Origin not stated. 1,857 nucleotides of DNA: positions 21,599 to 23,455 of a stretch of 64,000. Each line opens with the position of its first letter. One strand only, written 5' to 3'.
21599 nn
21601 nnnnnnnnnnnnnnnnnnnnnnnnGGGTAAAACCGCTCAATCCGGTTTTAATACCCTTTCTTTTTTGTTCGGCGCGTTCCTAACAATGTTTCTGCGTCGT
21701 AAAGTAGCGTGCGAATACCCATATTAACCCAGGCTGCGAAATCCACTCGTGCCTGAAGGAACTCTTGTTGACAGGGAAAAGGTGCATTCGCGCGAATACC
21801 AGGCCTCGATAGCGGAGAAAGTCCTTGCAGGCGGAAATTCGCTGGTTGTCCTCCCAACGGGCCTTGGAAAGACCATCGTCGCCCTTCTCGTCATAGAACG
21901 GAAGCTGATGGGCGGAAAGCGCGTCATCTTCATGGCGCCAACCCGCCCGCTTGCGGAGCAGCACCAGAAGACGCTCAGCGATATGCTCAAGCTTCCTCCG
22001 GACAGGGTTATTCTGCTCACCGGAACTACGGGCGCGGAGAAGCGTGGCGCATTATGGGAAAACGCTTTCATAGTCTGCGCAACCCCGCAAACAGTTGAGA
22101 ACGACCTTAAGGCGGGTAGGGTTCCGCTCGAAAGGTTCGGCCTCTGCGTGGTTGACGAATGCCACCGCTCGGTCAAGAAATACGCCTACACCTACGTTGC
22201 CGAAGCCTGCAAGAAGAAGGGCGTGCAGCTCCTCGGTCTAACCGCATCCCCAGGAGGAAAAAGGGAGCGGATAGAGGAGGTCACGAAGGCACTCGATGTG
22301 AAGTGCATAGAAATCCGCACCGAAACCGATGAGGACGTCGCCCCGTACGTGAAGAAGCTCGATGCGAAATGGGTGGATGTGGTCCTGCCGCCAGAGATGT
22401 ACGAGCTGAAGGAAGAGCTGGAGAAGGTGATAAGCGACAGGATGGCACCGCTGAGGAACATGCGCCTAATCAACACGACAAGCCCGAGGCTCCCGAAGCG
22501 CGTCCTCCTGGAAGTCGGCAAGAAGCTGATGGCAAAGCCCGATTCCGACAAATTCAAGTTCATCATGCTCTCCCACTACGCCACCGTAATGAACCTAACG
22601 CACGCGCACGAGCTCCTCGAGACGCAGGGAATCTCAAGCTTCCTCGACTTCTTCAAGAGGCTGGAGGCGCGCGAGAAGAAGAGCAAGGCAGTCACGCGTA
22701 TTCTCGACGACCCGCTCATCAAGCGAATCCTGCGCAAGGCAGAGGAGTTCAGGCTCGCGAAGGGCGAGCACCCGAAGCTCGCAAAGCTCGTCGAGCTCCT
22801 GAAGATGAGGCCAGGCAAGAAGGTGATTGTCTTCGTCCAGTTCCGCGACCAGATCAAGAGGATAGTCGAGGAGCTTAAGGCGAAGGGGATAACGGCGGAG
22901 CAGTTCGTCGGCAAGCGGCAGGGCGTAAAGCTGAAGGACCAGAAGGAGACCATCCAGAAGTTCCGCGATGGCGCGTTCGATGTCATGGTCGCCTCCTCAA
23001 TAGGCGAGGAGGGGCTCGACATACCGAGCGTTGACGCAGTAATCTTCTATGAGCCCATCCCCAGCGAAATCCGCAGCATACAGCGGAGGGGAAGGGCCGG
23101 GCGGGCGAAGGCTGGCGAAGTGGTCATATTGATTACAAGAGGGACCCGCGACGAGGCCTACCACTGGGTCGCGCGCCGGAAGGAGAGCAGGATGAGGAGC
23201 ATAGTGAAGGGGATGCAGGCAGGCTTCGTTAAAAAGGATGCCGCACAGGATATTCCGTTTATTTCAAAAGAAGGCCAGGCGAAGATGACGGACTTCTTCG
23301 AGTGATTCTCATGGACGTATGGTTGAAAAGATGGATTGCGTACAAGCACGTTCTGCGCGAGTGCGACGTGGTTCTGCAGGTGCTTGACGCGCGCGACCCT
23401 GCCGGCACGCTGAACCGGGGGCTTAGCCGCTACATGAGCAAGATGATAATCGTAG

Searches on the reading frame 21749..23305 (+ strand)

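Call 59: search_protein_families(library=pfam, proteins=[window:21749-23305:+], max_evalue=0.001)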
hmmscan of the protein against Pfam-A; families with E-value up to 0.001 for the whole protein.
window:21749-23305:+ (518 aa): 4 families
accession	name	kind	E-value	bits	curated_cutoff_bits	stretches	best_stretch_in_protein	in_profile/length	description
PF00270.35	DEAD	-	7.2e-26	91.3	26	1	16-169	2-161/167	DEAD/DEAH box helicase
PF00271.37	Helicase_C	-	2.9e-24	85.9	23.5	1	343-454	2-110/110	Helicase conserved C-terminal domain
PF04851.21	ResIII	-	3.3e-21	76.3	22.5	1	13-168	3-162/164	Type III restriction enzyme, res subunit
PF21210.2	RNA_helicase_helical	-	3.1e-16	59.9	27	1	226-327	2-106/108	Putative ATP-dependent RNA helicase, helical bundle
